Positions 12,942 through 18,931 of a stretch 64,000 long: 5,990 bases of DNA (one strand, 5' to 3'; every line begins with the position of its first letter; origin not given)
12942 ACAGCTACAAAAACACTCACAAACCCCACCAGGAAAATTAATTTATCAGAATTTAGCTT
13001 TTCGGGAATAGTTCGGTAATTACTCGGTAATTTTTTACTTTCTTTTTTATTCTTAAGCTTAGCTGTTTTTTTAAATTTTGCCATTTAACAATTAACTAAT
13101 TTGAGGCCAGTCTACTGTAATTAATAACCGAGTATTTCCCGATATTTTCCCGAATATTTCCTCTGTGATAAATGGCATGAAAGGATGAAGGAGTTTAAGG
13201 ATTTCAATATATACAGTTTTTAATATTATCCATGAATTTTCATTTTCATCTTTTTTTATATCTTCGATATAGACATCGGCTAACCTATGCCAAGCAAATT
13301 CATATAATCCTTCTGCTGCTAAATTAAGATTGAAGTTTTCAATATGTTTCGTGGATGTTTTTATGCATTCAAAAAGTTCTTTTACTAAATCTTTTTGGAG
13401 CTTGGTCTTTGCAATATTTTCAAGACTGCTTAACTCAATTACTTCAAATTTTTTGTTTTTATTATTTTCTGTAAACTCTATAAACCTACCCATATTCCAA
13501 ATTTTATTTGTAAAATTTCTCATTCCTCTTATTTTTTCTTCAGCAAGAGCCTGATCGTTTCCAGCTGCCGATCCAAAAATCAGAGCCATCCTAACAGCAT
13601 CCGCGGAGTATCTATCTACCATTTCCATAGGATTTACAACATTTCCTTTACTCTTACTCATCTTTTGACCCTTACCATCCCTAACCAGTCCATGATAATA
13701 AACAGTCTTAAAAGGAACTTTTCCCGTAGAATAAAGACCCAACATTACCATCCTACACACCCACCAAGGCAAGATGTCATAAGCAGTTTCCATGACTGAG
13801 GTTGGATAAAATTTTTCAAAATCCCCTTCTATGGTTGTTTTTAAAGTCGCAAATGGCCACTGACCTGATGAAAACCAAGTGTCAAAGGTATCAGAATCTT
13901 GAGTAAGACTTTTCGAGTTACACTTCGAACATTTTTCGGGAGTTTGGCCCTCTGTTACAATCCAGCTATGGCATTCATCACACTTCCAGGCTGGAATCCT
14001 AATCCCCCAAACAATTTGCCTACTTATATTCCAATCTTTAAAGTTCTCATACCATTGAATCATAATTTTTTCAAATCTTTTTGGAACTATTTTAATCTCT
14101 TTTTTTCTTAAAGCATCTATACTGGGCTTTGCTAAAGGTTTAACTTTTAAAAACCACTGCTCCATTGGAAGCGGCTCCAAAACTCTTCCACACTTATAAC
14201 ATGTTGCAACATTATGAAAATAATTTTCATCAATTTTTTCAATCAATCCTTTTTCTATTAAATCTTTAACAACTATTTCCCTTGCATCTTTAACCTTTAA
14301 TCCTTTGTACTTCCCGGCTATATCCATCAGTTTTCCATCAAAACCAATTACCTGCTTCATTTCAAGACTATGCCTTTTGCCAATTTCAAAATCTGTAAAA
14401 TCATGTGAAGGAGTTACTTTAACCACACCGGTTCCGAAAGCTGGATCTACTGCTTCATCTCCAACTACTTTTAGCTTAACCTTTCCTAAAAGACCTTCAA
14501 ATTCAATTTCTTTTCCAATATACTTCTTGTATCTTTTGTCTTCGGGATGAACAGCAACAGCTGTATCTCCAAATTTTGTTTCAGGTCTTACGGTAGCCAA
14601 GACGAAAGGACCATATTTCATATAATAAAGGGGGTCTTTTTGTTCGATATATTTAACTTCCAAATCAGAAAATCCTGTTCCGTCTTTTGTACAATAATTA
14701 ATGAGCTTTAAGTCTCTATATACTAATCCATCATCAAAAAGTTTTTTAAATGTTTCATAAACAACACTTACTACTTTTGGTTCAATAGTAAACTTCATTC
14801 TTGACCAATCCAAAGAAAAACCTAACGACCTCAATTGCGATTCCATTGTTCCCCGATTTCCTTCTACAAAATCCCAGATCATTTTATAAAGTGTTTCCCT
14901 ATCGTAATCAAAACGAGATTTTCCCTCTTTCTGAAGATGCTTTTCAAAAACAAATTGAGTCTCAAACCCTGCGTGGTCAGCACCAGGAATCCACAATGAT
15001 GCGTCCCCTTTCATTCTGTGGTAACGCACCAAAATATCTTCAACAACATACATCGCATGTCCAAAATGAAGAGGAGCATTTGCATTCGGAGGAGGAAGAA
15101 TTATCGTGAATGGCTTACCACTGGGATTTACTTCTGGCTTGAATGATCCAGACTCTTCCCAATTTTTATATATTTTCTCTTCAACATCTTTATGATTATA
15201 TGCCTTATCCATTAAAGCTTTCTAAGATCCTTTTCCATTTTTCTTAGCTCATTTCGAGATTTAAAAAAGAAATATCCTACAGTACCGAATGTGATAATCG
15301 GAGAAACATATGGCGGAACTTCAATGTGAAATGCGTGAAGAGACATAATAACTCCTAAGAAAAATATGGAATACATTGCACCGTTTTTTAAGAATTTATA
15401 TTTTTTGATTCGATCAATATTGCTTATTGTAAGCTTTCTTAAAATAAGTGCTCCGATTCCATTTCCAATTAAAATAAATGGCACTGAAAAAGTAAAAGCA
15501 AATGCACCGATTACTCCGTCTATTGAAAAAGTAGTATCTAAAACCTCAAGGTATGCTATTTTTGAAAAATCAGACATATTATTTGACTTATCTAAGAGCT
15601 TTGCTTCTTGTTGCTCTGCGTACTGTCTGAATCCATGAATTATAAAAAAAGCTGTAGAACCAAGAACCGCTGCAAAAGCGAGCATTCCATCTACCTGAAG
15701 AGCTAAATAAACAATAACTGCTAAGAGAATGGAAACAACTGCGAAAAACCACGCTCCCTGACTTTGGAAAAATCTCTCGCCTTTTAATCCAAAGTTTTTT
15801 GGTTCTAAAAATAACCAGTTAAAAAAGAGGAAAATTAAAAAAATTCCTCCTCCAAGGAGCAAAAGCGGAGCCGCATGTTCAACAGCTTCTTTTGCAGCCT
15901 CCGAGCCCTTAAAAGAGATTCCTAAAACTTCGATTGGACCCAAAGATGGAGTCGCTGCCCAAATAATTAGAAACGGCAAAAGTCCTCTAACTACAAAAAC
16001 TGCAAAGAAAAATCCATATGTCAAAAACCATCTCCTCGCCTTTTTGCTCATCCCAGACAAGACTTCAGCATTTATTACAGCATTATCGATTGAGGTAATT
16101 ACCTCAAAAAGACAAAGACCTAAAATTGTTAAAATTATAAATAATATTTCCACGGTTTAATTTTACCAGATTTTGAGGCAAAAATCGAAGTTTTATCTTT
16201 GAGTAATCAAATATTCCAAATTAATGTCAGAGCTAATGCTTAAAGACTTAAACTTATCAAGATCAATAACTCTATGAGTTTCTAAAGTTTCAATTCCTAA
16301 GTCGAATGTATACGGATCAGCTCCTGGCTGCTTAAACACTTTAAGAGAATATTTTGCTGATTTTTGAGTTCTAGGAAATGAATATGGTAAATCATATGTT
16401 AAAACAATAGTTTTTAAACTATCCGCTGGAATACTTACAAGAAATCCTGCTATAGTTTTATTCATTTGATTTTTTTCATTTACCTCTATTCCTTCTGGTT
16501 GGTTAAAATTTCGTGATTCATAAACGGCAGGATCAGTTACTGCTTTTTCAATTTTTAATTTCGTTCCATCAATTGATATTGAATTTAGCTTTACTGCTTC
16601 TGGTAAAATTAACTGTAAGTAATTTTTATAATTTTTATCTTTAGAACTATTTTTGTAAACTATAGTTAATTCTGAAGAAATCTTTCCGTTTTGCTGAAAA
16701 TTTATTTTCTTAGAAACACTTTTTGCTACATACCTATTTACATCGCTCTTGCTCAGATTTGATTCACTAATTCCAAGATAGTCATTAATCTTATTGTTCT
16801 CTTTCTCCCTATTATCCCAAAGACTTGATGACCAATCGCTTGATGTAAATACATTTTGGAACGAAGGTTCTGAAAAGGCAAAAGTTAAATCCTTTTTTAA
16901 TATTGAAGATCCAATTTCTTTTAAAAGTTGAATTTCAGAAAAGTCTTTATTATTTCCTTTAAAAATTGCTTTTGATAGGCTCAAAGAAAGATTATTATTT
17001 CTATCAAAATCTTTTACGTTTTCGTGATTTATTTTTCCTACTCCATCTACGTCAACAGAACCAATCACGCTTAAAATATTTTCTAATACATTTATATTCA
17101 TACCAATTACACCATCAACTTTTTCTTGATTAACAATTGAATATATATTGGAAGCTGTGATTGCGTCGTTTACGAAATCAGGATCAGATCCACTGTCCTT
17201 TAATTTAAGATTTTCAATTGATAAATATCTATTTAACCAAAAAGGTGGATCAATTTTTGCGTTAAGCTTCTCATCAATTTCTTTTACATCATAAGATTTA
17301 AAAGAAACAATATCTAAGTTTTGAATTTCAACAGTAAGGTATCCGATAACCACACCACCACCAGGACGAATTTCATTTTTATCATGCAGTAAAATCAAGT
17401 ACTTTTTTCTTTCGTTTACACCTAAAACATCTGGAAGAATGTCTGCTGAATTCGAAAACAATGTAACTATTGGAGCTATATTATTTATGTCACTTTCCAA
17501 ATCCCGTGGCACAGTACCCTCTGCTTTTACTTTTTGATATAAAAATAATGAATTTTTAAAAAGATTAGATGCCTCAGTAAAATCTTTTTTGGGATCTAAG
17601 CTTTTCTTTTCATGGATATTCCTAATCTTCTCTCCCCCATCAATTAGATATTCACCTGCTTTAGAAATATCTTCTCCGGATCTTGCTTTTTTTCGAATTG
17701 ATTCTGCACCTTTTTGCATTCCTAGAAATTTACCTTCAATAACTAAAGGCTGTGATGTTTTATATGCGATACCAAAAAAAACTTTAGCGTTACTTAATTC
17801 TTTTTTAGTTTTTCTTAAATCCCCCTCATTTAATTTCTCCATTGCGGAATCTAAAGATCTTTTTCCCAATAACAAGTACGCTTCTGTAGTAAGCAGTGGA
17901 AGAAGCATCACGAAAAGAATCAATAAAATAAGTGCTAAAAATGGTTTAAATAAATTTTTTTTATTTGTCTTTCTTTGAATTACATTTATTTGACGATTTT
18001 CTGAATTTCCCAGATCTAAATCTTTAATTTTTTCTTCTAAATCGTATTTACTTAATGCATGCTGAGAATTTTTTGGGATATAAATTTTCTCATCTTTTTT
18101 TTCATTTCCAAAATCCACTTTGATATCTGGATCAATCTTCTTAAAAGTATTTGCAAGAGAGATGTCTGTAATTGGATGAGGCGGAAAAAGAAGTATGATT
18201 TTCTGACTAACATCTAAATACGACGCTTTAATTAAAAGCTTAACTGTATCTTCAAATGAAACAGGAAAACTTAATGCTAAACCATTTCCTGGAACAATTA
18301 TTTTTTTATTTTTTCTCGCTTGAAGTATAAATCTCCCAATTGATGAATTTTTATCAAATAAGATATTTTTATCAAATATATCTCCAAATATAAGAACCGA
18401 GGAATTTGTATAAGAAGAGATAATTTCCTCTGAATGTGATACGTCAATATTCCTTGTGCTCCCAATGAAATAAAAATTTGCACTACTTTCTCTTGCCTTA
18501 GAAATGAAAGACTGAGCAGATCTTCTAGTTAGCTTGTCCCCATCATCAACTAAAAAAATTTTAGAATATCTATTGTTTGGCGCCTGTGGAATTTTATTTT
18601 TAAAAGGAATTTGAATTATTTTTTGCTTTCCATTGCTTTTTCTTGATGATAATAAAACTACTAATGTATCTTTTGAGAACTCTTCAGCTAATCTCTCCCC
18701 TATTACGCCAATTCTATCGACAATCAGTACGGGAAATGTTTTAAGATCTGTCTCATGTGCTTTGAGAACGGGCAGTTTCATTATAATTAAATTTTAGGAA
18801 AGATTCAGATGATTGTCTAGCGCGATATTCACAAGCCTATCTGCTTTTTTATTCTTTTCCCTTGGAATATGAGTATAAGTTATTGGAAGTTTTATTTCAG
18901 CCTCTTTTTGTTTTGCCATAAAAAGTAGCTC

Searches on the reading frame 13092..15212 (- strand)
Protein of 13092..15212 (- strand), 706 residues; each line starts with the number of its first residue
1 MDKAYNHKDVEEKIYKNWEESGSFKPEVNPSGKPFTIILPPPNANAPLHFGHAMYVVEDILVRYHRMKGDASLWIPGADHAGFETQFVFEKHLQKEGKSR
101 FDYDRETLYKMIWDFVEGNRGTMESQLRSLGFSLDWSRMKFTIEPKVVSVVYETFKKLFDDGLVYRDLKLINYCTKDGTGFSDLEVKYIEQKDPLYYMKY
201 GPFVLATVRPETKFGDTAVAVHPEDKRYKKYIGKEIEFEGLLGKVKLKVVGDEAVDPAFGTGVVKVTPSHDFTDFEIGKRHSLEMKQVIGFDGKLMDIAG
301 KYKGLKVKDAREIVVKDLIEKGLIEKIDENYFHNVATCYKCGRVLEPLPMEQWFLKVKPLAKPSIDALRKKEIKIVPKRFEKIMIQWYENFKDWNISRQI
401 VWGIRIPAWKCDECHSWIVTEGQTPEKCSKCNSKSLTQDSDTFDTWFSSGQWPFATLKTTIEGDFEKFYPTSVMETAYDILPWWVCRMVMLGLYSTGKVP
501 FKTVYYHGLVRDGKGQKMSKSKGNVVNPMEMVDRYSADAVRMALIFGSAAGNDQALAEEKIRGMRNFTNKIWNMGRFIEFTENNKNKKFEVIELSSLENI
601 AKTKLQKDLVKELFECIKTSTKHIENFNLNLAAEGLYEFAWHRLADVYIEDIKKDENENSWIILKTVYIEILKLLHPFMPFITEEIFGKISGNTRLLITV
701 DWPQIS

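Call 37: search_protein_families(library=pfam, proteins=[window:13092-15212:-], max_evalue=0.00001)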
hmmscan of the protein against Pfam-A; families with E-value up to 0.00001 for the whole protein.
window:13092-15212:- (706 aa): 3 families
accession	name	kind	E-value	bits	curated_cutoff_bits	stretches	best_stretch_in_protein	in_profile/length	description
PF00133.28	tRNA-synt_1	-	8.5e-113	377.7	22.7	1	13-554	1-411/414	tRNA synthetases class I (I, L, M and V)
PF08264.19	Anticodon_1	-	1.1e-22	80.9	25.1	1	607-704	2-106/148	Anticodon-binding domain of tRNA ligase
PF09334.17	tRNA-synt_1g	-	8.5e-21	74.6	20.1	1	42-186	8-135/391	tRNA synthetases class I (M)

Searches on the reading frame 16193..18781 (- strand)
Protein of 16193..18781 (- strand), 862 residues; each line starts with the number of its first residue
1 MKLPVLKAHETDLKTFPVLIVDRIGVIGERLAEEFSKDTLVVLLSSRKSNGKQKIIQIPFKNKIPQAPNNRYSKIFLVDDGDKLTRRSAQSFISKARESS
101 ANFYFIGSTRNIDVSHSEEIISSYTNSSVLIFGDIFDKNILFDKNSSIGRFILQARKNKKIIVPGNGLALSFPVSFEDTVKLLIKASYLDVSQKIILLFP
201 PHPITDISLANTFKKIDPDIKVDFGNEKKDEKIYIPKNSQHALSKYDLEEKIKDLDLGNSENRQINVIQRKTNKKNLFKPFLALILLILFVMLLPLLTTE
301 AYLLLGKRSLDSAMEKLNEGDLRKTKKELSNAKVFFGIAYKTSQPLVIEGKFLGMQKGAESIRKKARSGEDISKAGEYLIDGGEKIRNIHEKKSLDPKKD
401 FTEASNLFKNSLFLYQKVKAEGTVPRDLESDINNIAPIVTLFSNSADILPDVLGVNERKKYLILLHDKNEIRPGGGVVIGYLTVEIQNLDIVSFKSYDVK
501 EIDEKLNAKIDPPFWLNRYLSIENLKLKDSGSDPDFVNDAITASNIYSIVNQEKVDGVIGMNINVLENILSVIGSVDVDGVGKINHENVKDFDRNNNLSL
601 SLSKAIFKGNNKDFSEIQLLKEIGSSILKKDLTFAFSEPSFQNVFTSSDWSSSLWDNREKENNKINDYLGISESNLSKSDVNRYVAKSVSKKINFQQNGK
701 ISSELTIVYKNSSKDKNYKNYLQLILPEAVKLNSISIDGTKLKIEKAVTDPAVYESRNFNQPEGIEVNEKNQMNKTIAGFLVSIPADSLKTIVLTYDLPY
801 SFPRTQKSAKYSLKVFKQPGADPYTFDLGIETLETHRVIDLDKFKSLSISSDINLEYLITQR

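Call 37: search_protein_families(library=pfam, proteins=[window:16193-18781:-], max_evalue=0.00001)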
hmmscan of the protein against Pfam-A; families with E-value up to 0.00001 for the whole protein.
window:16193-18781:- (862 aa): 1 family
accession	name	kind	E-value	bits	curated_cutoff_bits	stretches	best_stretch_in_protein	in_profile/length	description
PF13196.11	DUF4012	-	4.8e-15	56.8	28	1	457-592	2-138/144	Protein of unknown function (DUF4012)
